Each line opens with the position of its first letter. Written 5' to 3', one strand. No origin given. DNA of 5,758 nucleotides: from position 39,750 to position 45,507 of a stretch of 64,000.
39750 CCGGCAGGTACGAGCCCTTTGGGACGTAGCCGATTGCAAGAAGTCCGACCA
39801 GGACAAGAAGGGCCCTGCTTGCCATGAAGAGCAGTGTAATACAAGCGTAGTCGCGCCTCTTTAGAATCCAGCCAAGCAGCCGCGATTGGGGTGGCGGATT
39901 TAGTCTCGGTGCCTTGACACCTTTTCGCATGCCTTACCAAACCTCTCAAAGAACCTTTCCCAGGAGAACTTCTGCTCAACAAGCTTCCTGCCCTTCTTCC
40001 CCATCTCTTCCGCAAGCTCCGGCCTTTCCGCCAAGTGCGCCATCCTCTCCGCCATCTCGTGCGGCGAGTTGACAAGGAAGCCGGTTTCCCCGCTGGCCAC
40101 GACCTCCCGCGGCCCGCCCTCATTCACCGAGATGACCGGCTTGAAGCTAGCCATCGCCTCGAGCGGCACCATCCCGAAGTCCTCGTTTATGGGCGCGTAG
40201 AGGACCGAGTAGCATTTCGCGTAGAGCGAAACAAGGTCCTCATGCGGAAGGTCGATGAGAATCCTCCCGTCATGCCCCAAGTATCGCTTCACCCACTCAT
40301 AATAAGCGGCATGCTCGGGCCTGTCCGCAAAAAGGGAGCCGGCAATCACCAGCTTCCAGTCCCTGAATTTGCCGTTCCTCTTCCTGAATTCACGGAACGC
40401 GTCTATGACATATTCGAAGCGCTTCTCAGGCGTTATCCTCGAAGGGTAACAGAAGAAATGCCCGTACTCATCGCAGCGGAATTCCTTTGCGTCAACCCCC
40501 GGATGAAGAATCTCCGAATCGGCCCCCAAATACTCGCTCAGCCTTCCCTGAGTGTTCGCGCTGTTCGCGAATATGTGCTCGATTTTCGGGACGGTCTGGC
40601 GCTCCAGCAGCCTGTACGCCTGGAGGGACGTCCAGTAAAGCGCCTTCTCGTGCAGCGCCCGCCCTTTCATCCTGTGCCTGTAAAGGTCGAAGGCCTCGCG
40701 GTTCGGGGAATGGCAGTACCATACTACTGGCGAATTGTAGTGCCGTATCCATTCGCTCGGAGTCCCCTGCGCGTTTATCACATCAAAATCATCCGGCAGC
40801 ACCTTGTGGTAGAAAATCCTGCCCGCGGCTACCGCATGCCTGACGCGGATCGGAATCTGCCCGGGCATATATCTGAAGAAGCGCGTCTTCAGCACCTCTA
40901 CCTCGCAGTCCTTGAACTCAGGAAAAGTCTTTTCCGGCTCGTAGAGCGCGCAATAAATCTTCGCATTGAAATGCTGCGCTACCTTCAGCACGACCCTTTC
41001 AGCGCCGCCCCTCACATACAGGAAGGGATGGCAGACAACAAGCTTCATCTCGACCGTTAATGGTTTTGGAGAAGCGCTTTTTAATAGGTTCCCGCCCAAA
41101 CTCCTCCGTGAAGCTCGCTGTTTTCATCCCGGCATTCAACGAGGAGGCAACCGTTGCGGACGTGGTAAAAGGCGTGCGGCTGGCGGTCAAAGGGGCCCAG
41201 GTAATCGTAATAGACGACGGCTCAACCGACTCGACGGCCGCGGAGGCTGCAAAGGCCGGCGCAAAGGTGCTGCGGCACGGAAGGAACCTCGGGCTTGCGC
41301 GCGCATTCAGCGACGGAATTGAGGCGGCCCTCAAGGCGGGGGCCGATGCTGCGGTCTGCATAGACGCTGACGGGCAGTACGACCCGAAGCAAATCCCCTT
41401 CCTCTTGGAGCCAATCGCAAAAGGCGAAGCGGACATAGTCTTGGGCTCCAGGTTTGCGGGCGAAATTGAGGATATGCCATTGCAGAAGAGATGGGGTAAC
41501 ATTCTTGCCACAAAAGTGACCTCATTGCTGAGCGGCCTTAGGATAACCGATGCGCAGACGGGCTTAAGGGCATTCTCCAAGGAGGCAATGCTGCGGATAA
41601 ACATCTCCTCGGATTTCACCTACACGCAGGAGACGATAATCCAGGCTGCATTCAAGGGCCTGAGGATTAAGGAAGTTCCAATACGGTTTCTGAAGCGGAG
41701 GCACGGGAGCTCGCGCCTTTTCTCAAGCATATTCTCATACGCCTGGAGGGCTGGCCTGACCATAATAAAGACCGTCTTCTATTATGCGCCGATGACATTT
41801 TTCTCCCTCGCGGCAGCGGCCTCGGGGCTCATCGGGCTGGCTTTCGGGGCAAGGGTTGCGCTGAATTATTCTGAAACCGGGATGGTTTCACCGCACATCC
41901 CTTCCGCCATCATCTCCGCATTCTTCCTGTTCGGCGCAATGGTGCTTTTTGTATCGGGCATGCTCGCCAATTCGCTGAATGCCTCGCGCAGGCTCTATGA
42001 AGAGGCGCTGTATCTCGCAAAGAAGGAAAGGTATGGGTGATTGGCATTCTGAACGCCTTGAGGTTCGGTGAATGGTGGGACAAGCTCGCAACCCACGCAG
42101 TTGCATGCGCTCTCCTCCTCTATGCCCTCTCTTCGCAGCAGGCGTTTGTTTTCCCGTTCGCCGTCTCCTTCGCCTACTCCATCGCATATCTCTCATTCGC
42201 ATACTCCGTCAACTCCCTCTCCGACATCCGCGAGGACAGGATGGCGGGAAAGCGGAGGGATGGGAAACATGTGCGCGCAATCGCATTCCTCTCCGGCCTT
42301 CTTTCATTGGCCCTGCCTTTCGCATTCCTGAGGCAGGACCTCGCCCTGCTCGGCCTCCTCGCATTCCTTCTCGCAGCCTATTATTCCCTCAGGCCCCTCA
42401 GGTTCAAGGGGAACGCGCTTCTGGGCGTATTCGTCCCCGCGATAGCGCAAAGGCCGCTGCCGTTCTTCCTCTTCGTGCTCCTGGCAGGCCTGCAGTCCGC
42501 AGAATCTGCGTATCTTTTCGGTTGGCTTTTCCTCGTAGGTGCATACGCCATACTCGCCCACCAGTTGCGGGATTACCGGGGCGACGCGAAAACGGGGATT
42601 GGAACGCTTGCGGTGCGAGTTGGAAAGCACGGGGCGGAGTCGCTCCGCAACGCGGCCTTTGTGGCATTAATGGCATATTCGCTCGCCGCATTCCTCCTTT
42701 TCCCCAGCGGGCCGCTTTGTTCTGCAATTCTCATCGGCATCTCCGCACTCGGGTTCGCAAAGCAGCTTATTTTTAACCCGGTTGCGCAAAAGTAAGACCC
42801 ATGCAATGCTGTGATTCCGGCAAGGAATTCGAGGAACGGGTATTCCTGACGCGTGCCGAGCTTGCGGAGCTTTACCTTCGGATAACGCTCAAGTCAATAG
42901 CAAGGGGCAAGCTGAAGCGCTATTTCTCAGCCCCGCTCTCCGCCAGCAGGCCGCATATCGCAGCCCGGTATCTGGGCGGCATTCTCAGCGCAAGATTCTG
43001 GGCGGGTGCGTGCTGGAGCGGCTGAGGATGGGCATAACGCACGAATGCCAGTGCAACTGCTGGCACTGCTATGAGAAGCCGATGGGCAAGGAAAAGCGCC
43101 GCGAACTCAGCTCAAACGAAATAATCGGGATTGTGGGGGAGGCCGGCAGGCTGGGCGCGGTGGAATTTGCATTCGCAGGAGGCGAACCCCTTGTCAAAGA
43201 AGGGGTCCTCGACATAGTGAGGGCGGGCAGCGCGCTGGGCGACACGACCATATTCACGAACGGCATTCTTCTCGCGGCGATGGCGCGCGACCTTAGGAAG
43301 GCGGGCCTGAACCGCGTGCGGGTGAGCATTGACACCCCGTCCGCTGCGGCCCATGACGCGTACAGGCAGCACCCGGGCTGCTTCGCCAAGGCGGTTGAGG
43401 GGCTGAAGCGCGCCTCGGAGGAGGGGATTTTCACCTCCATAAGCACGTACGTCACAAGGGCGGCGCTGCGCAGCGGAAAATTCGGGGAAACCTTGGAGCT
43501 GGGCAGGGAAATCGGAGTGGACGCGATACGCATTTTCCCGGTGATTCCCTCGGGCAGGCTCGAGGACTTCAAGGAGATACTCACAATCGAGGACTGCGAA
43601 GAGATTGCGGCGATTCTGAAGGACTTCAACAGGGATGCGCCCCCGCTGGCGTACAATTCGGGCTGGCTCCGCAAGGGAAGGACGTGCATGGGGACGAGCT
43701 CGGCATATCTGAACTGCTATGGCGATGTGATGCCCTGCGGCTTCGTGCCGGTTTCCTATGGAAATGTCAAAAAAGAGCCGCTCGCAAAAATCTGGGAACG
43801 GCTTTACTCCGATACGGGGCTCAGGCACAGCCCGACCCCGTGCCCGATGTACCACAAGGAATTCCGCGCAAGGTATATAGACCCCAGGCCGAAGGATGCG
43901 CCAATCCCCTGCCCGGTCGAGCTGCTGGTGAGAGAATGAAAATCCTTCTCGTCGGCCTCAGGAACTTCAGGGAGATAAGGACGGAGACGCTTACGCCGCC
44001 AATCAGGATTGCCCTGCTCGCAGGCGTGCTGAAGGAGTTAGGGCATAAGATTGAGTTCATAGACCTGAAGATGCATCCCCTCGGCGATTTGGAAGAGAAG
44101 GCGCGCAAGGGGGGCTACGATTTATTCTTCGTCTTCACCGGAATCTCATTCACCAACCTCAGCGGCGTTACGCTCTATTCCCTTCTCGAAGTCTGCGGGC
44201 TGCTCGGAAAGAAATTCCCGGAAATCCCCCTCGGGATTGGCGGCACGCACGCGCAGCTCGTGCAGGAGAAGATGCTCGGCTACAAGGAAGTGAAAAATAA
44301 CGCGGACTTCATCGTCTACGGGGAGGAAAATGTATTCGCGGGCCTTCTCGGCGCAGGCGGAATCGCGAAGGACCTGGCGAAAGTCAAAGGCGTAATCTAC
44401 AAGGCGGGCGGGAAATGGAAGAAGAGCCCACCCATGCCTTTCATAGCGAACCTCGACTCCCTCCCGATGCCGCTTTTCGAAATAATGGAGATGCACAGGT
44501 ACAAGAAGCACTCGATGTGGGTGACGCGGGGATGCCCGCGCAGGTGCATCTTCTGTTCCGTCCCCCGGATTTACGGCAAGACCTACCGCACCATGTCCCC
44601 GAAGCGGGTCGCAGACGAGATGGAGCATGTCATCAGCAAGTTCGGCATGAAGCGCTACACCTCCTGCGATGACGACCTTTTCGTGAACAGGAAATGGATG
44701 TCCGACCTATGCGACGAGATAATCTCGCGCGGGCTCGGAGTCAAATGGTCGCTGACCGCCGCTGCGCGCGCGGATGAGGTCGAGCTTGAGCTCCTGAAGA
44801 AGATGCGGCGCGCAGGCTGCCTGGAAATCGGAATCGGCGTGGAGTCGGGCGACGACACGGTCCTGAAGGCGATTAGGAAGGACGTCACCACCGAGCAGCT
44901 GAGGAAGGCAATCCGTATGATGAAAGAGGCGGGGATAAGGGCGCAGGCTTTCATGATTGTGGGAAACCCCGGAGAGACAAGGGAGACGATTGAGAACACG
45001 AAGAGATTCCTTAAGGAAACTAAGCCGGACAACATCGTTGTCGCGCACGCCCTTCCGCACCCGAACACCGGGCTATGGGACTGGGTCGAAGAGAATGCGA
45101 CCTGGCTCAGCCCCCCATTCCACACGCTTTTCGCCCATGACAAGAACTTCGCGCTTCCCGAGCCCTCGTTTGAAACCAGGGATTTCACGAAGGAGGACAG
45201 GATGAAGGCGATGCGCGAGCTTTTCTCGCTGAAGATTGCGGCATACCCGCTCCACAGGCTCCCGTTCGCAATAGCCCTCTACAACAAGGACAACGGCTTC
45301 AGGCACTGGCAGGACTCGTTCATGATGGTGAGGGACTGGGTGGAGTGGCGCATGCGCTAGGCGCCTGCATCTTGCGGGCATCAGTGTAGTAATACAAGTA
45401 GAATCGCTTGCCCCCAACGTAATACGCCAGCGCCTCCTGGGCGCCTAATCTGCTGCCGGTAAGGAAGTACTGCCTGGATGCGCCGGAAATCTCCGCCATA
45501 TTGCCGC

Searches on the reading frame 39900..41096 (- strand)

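Call 71: search_protein_families(library=pfam, proteins=[window:39900-41096:-], max_evalue=0.00001)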
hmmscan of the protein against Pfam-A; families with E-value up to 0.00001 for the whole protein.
window:39900-41096:- (398 aa): 4 families
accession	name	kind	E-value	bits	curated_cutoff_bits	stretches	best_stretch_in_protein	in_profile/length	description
PF00534.26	Glycos_transf_1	-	4.6e-30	104.8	26.4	1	212-371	15-171/172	Glycosyl transferases group 1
PF13692.12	Glyco_trans_1_4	-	6.6e-21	75.5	27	1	215-357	4-141/142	Glycosyl transferases group 1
PF13439.12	Glyco_transf_4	-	4.4e-11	43.5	28.5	1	30-204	2-169/170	Glycosyltransferase Family 4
PF13524.12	Glyco_trans_1_2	-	2.9e-08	34.2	25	1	245-383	13-139/144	Glycosyl transferase-like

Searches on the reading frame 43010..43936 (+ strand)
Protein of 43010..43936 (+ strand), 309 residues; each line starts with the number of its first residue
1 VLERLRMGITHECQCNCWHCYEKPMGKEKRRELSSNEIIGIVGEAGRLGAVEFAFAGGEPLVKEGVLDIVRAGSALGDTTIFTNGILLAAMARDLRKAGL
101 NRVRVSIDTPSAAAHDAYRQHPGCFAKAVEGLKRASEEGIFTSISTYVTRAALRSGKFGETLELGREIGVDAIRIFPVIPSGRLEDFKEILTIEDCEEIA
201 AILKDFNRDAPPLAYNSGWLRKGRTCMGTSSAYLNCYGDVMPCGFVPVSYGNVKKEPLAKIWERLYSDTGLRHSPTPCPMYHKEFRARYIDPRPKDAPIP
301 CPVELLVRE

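Call 71: search_protein_families(library=pfam, proteins=[window:43010-43936:+], max_evalue=0.00001)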
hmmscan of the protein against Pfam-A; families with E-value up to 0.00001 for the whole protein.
window:43010-43936:+ (309 aa): 2 families
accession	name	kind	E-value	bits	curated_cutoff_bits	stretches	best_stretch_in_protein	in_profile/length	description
PF04055.27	Radical_SAM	-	9.3e-21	75.1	29.5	1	9-146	3-147/166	Radical SAM superfamily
PF13186.11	SPASM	-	1.3e-06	29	21.5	1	226-264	1-45/67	Iron-sulfur cluster-binding domain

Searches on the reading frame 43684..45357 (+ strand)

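Call 41: search_protein_families(library=pfam, proteins=[window:43684-45357:+], max_evalue=0.00001)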
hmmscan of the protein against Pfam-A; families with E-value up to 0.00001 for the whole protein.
window:43684-45357:+ (558 aa): 2 families
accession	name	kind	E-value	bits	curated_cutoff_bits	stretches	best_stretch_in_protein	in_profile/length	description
PF04055.27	Radical_SAM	-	9.9e-26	91.3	29.5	1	280-443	3-166/166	Radical SAM superfamily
PF02310.24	B12-binding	-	5.1e-11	42.9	32.1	1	102-215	10-113/121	B12 binding domain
